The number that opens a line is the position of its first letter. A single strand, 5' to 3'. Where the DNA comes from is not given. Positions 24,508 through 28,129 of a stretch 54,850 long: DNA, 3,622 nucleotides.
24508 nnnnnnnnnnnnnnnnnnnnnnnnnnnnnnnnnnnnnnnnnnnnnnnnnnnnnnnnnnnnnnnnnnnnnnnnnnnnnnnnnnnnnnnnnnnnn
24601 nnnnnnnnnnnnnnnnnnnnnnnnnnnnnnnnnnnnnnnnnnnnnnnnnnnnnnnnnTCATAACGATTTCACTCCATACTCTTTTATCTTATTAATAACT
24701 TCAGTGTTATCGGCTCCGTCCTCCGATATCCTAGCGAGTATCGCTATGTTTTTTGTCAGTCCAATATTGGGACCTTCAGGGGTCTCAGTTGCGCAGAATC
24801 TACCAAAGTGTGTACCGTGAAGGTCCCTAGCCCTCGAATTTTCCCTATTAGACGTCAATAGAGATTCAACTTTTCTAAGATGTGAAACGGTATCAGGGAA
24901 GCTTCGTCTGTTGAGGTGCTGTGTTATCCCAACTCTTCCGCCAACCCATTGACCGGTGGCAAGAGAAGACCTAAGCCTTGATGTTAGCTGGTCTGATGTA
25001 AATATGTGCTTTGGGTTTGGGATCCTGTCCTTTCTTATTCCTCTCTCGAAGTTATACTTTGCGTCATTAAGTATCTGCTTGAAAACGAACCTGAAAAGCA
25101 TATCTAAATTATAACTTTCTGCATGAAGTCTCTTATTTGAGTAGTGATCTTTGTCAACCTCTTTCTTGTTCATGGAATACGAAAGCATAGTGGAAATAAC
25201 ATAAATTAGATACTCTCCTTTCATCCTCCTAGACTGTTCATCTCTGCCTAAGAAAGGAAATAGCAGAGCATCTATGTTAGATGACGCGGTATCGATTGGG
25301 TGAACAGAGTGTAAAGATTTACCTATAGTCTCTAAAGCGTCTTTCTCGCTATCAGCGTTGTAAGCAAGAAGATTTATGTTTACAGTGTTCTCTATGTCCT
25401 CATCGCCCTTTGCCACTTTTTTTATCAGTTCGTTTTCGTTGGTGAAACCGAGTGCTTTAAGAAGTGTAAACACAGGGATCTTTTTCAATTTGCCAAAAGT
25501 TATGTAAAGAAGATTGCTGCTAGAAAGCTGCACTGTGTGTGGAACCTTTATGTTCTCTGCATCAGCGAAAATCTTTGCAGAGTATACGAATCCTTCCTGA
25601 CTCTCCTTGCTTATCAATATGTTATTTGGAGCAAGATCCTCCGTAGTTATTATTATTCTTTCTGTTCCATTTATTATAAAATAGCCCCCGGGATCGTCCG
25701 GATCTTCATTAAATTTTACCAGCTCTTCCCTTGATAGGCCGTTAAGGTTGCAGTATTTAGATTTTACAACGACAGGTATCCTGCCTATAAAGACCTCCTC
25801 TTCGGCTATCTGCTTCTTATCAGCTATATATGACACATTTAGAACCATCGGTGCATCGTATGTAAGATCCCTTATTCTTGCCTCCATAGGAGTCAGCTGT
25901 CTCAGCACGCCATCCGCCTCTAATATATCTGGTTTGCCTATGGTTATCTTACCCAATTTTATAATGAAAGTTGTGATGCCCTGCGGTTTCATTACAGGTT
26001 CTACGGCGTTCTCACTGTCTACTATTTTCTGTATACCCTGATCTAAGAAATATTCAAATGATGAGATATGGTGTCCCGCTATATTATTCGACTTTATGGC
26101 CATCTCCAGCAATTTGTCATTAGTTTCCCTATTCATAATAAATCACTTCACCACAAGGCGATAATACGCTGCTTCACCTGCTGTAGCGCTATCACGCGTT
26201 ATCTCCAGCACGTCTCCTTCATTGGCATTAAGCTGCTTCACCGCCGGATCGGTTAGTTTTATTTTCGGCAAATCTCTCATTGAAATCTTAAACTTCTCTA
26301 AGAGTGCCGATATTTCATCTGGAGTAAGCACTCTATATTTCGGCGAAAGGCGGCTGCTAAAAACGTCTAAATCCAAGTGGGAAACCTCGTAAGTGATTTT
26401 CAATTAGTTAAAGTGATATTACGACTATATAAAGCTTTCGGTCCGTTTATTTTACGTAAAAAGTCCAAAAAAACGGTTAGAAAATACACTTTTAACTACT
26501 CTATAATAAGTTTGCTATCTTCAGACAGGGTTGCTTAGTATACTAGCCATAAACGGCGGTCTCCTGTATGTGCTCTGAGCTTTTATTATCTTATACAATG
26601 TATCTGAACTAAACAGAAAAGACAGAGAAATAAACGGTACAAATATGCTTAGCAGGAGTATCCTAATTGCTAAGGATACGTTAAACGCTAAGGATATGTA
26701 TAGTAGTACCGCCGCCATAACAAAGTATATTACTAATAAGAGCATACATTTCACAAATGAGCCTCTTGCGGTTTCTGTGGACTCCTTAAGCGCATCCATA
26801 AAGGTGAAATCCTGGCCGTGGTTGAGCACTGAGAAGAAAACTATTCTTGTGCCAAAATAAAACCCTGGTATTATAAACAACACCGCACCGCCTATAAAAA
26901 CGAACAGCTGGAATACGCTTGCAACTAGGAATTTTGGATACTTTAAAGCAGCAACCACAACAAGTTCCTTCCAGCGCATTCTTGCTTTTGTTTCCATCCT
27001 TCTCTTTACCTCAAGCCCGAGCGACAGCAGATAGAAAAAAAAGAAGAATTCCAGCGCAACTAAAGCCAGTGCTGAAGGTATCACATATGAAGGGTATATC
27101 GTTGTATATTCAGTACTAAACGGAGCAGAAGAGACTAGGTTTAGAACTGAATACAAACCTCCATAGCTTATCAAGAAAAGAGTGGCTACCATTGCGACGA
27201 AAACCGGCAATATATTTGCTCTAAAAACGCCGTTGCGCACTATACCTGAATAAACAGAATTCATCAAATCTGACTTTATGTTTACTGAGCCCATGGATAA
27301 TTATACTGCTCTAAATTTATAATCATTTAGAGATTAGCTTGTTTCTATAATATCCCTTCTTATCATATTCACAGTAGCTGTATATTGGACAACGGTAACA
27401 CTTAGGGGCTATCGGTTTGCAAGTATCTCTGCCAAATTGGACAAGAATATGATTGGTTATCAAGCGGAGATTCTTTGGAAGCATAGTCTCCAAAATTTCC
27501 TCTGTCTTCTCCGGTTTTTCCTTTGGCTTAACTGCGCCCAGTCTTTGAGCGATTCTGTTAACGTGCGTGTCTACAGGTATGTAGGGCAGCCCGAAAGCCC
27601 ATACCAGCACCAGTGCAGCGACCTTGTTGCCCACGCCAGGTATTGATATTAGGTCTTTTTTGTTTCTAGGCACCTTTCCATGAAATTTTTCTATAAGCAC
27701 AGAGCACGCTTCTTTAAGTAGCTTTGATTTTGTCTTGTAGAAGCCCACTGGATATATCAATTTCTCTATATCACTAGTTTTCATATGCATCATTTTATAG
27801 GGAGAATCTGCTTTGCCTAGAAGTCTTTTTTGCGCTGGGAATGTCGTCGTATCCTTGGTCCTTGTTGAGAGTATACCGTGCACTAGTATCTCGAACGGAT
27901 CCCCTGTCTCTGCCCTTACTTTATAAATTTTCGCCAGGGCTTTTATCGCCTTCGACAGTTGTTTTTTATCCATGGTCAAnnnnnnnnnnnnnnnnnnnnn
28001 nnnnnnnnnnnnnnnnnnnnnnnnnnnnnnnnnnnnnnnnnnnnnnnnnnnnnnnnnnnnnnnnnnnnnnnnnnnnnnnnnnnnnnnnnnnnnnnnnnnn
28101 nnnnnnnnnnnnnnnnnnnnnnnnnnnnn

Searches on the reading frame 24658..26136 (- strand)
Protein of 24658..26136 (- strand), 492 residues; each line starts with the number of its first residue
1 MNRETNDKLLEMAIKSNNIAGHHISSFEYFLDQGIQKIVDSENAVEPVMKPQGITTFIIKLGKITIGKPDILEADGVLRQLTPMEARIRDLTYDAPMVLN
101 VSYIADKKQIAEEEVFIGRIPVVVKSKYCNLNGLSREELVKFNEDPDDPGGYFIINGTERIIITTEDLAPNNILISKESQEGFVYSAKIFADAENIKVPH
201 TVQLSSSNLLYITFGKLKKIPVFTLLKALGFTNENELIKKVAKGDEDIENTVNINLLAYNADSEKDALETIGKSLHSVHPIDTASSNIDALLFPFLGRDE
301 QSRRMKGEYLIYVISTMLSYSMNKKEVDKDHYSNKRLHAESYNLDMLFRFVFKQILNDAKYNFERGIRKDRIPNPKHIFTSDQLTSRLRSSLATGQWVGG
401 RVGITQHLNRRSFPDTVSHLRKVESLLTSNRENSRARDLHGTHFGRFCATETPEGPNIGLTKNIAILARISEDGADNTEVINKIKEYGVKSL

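Call 8: search_protein_families(library=pfam, proteins=[window:24658-26136:-], max_evalue=0.01)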
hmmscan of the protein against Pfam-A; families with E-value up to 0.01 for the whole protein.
window:24658-26136:- (492 aa): 3 families
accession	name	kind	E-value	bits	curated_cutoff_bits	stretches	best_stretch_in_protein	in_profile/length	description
PF04563.20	RNA_pol_Rpb2_1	-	3.3e-46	157.9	28.2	1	20-385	3-202/203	RNA polymerase beta subunit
PF04565.21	RNA_pol_Rpb2_3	-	1.6e-18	67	21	1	406-470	1-68/68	RNA polymerase Rpb2, domain 3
PF04561.19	RNA_pol_Rpb2_2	-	1.8e-13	51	21.7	1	184-337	16-189/190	RNA polymerase Rpb2, domain 2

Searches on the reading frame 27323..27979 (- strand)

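Call 8: search_protein_families(library=pfam, proteins=[window:27323-27979:-], max_evalue=0.01)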
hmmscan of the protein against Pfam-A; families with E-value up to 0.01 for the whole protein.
window:27323-27979:- (218 aa): 2 families
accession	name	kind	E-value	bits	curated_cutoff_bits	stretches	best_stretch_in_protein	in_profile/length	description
PF00730.31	HhH-GPD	-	1.7e-20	73.8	26.2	1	33-168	1-107/108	HhH-GPD superfamily base excision DNA repair protein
PF00633.29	HHH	-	0.00018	21.6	24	1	99-125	2-28/30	Helix-hairpin-helix motif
